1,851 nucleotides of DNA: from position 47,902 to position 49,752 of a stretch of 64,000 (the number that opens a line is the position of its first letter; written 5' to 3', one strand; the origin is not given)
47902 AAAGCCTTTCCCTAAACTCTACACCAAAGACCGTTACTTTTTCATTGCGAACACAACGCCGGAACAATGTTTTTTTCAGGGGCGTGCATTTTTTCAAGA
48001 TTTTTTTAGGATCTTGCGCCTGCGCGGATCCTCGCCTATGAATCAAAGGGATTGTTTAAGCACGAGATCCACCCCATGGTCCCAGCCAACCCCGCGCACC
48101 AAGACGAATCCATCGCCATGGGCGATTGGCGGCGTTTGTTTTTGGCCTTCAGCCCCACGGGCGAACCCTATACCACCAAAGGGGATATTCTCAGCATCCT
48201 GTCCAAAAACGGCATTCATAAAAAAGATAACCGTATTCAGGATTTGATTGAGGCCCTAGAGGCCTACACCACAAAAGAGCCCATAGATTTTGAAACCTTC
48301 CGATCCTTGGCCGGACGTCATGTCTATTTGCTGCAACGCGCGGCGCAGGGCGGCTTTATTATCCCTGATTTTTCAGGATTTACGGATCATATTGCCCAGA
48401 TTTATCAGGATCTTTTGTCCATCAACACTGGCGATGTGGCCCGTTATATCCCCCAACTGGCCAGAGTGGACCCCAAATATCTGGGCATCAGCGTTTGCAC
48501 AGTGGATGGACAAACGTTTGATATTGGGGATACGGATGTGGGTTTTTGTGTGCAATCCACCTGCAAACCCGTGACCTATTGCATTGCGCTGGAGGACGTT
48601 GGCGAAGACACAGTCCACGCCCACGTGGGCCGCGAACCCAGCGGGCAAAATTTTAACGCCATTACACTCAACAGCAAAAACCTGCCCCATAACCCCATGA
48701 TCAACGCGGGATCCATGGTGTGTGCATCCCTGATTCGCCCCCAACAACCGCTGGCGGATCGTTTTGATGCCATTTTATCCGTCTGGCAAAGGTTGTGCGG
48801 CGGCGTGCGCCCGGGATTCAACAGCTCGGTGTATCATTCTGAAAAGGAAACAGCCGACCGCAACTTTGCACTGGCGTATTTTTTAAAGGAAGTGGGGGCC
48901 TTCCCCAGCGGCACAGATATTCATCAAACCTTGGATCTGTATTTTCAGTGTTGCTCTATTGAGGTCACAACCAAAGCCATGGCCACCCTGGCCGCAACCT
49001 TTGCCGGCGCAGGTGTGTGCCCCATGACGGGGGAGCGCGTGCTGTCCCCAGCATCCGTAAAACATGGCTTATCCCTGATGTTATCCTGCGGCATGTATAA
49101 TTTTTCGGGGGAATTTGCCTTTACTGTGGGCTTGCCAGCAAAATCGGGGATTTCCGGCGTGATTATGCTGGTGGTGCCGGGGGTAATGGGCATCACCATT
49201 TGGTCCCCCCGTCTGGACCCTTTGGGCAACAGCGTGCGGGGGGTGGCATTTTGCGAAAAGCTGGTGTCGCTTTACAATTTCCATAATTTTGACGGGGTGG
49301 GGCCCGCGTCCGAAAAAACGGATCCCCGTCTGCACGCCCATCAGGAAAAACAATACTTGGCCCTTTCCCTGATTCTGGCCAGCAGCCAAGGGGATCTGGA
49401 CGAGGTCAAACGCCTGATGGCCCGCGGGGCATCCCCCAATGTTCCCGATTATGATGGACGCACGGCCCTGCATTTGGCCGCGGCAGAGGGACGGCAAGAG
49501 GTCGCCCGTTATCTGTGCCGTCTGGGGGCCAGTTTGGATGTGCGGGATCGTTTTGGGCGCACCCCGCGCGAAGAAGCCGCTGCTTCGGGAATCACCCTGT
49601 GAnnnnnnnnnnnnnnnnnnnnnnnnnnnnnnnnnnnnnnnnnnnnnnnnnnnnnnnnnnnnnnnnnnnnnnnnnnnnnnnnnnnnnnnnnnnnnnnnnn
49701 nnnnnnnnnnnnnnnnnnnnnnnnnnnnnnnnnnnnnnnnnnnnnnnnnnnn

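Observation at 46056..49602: Eukaryote-architecture glutaminase and the divK-pleD pair inserted into the conserved pyrH-frr-uppS-cdsA-dxr-rseP-bamA block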

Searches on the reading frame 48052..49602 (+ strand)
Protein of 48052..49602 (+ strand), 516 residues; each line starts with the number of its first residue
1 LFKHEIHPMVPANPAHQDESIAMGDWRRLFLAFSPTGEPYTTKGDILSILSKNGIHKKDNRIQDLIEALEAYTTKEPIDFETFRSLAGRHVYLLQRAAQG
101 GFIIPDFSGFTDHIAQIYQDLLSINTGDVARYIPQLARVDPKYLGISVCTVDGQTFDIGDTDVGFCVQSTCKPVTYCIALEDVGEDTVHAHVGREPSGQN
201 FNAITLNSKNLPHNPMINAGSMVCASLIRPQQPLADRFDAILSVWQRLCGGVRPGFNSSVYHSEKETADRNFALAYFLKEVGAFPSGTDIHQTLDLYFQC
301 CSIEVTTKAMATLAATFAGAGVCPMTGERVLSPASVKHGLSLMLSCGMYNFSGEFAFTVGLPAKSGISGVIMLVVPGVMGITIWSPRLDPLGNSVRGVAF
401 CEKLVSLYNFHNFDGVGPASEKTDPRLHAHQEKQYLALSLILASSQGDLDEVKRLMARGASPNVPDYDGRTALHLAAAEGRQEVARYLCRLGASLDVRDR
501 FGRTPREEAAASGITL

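Call 3: search_protein_families(library=pfam, proteins=[window:48052-49602:+], max_evalue=0.01)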
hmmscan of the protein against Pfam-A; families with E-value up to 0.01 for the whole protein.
window:48052-49602:+ (516 aa): 7 families
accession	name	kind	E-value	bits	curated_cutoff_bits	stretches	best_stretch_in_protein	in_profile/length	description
PF04960.20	Glutaminase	-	6.6e-111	370.5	27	1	127-413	1-286/286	Glutaminase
PF13857.12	Ank_5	-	4.5e-13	49.7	27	2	458-509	4-56/56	Ankyrin repeats (many copies)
PF00023.36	Ank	-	8.1e-12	45.1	21.1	1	468-500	1-33/33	Ankyrin repeat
PF12796.13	Ank_2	-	3.5e-11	44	27.3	1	440-513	1-71/90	Ankyrin repeats (3 copies)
PF13637.12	Ank_4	-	5.1e-10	39.8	22.7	1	443-488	4-49/50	Ankyrin repeats (many copies)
PF17959.7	EF-hand_14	-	3e-06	27.9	23.7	1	29-105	5-90/90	EF-hand domain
PF13606.12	Ank_3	-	2.2e-05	24.9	22.3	1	468-496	1-29/30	Ankyrin repeat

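Call 4: search_protein_families(library=ncbifam, proteins=[window:48052-49602:+], max_evalue=0.01)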
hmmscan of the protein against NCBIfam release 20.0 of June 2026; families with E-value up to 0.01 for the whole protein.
window:48052-49602:+ (516 aa): 9 families
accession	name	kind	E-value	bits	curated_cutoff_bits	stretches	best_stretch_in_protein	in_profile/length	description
TIGR03814.1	Gln_ase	equivalog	3.5e-94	315.3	255.4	1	123-410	11-297/300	glutaminase A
NF002134.0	PRK00971.1-4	equivalog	6.8e-93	311.7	557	1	111-414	6-308/429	glutaminase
NF009020.0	PRK12356.1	equivalog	3e-82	275.9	395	1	111-407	11-305/319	glutaminase A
NF002133.0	PRK00971.1-2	equivalog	9.8e-77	258.2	368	1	114-408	8-300/305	glutaminase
NF002132.0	PRK00971.1-1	equivalog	8.8e-69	231.9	381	1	124-405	21-300/308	glutaminase B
NF009021.0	PRK12357.1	equivalog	1e-66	225.3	470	1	124-409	28-322/326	glutaminase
NF043029.1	T4SS_AnkY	equivalog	1.3e-07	30.5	600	1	436-513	458-535/543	Dot/Icm T4SS effector AnkY/LegA9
NF041931.2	MzaA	equivalog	5.5e-05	22.2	800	1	440-513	6-79/726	MZA anti-phage system associated sigma-70 family RNA polymerase sigma factor MzaA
NF043023.1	T4SS_AnkH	equivalog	0.0062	15.3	600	1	446-494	42-90/467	Dot/Icm T4SS effector AnkH/LegA3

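Call 5: find_homologous_proteins(query=window:48052-49602:+, max_evalue=1e-10)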
Query window:48052-49602:+ (516 aa): 4963 proteins with E <= 1e-10 among 8000 candidates; the best 120 are listed.
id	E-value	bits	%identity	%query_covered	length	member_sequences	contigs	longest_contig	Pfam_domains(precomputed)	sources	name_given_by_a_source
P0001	0.0e+0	1149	98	98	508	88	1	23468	PF13857.13,PF04960.21,PF12796.14,PF00023.37,PF13637.13,PF17959.8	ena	-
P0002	2.8e-296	1001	85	98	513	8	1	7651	PF13857.13,PF04960.21,PF12796.14,PF00023.37,PF13637.13,PF17959.8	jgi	jgi:glutaminase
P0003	4.4e-242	822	73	95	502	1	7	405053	PF04960.21,PF12796.14,PF13637.13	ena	-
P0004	4.9e-197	674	94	62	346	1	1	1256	PF13857.13,PF04960.21,PF12796.14,PF00023.37,PF13637.13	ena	-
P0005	4.5e-192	657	58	95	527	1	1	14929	PF13606.13,PF13857.13,PF04960.21,PF12796.14,PF00023.37,PF13637.13,PF17959.8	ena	-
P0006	3.7e-191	654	43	92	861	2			PF13606.13,PF13857.13,PF04960.21,PF12796.14,PF00023.37,PF13637.13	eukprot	eukprot:TRINITY_DN784_c0_g1_i2.p2 TRINITY_DN784_c0_g1~~TRINITY_DN784_c0_g1_i2.p2 ORF type:complete l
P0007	1.3e-188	646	47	94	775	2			PF13405.13,PF13606.13,PF13857.13,PF13499.13,PF04960.21,PF12796.14,PF00023.37,PF13637.13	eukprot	eukprot:TRINITY_DN1503_c0_g1_i2.p1 TRINITY_DN1503_c0_g1~~TRINITY_DN1503_c0_g1_i2.p1 ORF type:complet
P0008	3.0e-188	645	57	94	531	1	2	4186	PF13606.13,PF13857.13,PF13499.13,PF04960.21,PF12796.14,PF00023.37,PF13637.13,PF17959.8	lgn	-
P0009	5.1e-188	644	57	94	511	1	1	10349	PF13606.13,PF13857.13,PF04960.21,PF12796.14,PF00023.37,PF13637.13,PF17959.8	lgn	-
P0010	1.5e-187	642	56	94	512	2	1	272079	PF13606.13,PF13857.13,PF13499.13,PF04960.21,PF12796.14,PF00023.37,PF13637.13,PF17959.8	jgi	jgi:glutaminase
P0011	2.2e-187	642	55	99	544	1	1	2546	PF13606.13,PF13857.13,PF04960.21,PF12796.14,PF00023.37,PF13637.13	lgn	-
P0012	3.3e-187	641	57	96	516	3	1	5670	PF13405.13,PF13606.13,PF13857.13,PF04960.21,PF12796.14,PF00023.37,PF13637.13,PF17959.8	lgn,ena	-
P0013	8.0e-187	640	57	96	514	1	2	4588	PF13606.13,PF13857.13,PF04960.21,PF12796.14,PF00023.37,PF13637.13,PF17959.8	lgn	-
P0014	2.4e-186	638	53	94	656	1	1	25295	PF13606.13,PF13857.13,PF04960.21,PF12796.14,PF00023.37,PF13637.13,PF17959.8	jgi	jgi:glutaminase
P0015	4.2e-186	638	47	92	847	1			PF13606.13,PF13857.13,PF04960.21,PF12796.14,PF00023.37,PF13637.13,PF24521.3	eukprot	eukprot:TRINITY_DN232_c0_g1_i3.p1 TRINITY_DN232_c0_g1~~TRINITY_DN232_c0_g1_i3.p1 ORF type:complete l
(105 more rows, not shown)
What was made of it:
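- Source names include Planctomycetota, Myxococcota, Nannocystis, Streptomyces and Thiodiazotropha (call 5).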

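Call 6: search_solved_structures(query=window:48052-49602:+, show_alignments=2)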
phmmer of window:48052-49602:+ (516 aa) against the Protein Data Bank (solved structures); distinct sequences matched with E-value up to 0.001: 439 (the best 60 are shown).
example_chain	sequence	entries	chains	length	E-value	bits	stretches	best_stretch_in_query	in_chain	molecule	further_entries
8t0z_A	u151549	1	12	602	3.3e-138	464.6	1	41-510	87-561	Glutaminase liver isoform, mitochondrial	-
8gwr_B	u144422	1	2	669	7.6e-138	463.4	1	46-510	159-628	Glutaminase kidney isoform, mitochondrial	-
8szl_A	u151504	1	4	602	1.6e-137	462.3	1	41-510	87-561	Glutaminase liver isoform, mitochondrial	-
5uqe_A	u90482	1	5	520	2.4e-137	461.7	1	46-510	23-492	Glutaminase kidney isoform, mitochondrial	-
3ss3_A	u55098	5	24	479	2.2e-124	419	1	46-434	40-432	Glutaminase C | Glutaminase kidney isoform, mitochondrial | Isoform 2 of Glutaminase kidney isoform, mitochondrial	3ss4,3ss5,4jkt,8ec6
8ima_A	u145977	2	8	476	1.5e-123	416.2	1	46-433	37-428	Glutaminase kidney isoform, mitochondrial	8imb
8bsl_A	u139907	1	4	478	1.5e-123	416.2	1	46-433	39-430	Glutaminase kidney isoform, mitochondrial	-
6ul9_A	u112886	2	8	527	2.1e-123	415.8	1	46-433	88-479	Glutaminase kidney isoform, mitochondrial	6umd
3unw_A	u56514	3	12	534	2.1e-123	415.7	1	46-433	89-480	Glutaminase kidney isoform, mitochondrial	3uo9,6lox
5fi2_A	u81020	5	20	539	2.3e-123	415.6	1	46-433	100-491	Glutaminase kidney isoform, mitochondrial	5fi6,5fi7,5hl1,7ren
8jub_A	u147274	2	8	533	2.3e-123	415.6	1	46-433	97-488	Glutaminase kidney isoform, mitochondrial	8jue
5wj6_B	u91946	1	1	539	4.3e-123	414.7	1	46-433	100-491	Glutaminase kidney isoform, mitochondrial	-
7rgg_A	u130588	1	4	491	4.7e-123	414.6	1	46-428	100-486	Glutaminase kidney isoform, mitochondrial 68 kDa chain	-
5d3o_A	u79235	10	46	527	7.5e-123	413.9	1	46-433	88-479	Glutaminase kidney isoform, mitochondrial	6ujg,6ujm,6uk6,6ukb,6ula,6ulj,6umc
5i94_A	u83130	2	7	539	8.1e-123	413.8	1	46-433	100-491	Glutaminase kidney isoform, mitochondrial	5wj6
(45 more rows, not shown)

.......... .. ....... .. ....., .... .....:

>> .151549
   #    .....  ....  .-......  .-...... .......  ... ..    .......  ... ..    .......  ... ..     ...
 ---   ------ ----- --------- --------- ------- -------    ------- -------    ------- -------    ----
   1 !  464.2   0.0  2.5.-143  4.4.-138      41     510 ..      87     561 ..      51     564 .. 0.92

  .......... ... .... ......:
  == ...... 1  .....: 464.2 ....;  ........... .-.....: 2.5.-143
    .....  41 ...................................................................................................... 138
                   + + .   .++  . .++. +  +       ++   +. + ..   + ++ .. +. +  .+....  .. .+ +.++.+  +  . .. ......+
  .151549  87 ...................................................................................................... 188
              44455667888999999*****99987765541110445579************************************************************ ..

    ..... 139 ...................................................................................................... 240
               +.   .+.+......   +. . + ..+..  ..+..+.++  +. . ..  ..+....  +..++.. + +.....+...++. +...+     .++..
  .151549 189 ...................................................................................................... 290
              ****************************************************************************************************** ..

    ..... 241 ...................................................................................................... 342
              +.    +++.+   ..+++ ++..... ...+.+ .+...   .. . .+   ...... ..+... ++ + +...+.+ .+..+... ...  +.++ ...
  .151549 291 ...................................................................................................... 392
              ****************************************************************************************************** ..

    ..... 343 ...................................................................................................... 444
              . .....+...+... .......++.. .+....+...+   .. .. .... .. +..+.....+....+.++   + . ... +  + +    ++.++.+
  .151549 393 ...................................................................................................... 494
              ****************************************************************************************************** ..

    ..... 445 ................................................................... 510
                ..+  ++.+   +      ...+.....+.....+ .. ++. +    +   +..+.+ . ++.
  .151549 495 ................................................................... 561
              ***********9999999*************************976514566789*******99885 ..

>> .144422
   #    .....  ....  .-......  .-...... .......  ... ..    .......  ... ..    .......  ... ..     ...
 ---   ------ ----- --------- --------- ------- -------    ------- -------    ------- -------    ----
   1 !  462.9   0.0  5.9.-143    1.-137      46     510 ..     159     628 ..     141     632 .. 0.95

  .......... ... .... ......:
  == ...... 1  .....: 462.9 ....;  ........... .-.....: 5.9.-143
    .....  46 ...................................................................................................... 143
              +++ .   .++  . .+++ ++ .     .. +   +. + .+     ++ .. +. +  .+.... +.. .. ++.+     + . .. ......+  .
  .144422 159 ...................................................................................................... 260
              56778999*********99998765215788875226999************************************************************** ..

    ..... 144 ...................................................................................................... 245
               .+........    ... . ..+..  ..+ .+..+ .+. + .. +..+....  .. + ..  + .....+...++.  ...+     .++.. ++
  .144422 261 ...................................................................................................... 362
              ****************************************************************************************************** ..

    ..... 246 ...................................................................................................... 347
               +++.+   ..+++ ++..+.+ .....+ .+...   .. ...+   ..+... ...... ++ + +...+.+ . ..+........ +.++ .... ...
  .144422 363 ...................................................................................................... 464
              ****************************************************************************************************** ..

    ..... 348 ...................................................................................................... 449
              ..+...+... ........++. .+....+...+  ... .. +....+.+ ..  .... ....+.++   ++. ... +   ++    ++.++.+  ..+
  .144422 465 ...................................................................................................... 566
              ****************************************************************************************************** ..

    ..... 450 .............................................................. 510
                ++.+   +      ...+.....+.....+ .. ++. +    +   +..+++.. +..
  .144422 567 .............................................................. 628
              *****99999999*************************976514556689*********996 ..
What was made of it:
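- Checked: The protein aligns colinearly with human GLS2 and GLS over residues 41-510 at about 464 bits, against 191 bits for E. coli YbaS (call 6).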

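Call 7: find_encoding_contigs(protein=P0003, flank=8000, max_places=3)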
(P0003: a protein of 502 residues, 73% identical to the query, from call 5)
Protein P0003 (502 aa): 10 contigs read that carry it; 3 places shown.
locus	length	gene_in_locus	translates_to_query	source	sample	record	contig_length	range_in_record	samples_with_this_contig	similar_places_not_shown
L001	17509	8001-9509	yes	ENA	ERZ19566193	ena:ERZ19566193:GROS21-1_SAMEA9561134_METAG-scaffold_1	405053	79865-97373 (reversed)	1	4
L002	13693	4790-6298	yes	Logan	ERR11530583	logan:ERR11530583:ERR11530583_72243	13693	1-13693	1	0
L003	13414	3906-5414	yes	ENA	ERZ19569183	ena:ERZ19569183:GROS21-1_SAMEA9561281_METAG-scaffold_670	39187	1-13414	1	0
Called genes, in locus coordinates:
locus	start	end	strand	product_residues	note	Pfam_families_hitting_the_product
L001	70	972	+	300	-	PF00551:Formyl_trans_N, PF02911:Formyl_trans_C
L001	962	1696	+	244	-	PF01416:PseudoU_synth_1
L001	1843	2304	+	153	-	PF01381:HTH_3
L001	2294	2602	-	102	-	-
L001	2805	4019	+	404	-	PF00155:Aminotran_1_2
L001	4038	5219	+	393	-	PF06965:Na_H_antiport_1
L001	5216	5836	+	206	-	-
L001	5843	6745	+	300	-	PF00933:Glyco_hydro_3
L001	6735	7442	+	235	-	PF00696:AA_kinase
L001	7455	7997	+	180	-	PF01765:RRF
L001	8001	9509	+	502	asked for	PF04960:Glutaminase, PF12796:Ank_2 (weak), PF13637:Ank_4 (weak)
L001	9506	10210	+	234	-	PF01255:Prenyltransf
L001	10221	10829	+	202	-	PF01148:CTP_transf_1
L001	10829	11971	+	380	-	PF02670:DXP_reductoisom, PF08436:DXP_redisom_C, PF13288:DXPR_C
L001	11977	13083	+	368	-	PF02163:Peptidase_M50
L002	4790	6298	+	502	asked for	PF04960:Glutaminase, PF12796:Ank_2 (weak), PF13637:Ank_4 (weak)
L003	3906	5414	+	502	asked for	PF04960:Glutaminase, PF12796:Ank_2 (weak), PF13637:Ank_4 (weak)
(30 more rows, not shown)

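Call 8: find_encoding_contigs(protein=P0002, flank=8000, max_places=3)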
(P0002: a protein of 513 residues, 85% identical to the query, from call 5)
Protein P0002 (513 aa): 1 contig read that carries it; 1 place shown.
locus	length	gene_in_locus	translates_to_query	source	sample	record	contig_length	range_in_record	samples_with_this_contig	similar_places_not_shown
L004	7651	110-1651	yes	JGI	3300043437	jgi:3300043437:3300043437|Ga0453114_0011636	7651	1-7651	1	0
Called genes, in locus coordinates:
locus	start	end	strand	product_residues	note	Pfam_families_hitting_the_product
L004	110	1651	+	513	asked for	PF17959:EF-hand_14 (weak), PF04960:Glutaminase, PF12796:Ank_2, PF13857:Ank_5 (faint), PF13637:Ank_4 (weak), PF00023:Ank (weak)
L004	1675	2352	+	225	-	PF01255:Prenyltransf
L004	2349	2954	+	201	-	PF01148:CTP_transf_1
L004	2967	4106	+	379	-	PF02670:DXP_reductoisom, PF08436:DXP_redisom_C, PF13288:DXPR_C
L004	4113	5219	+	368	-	PF02163:Peptidase_M50, PF00595:PDZ (faint), PF17820:PDZ_6 (weak)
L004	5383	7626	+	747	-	PF07244:POTRA, PF08478:POTRA_1 (faint), PF08479:POTRA_2 (faint), PF07244:POTRA, PF01103:Omp85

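Call 9: find_encoding_contigs(protein=P0001, flank=8000, max_places=3)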
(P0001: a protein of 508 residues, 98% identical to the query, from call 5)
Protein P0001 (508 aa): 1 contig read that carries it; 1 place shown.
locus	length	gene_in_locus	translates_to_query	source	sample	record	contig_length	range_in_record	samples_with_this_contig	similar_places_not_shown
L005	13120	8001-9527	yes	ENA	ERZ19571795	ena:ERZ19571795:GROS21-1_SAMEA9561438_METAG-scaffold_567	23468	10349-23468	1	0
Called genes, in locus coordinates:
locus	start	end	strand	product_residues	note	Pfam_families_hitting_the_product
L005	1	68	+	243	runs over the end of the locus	PF00994:MoCF_biosynth, PF24102:FLAD1_M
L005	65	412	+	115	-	PF02152:FolB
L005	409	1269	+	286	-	PF00809:Pterin_bind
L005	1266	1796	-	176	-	PF03938:OmpH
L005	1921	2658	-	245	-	PF01416:PseudoU_synth_1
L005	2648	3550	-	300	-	PF00551:Formyl_trans_N, PF02911:Formyl_trans_C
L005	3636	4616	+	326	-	PF02618:YceG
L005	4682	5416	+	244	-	PF00696:AA_kinase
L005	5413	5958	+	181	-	PF01765:RRF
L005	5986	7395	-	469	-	PF00072:Response_reg, PF00990:GGDEF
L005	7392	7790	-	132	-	PF00072:Response_reg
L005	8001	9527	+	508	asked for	PF17959:EF-hand_14 (weak), PF04960:Glutaminase, PF12796:Ank_2, PF13637:Ank_4, PF00023:Ank, PF13857:Ank_5 (weak)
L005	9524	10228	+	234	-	PF01255:Prenyltransf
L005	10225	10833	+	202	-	PF01148:CTP_transf_1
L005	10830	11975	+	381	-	PF02670:DXP_reductoisom, PF08436:DXP_redisom_C, PF13288:DXPR_C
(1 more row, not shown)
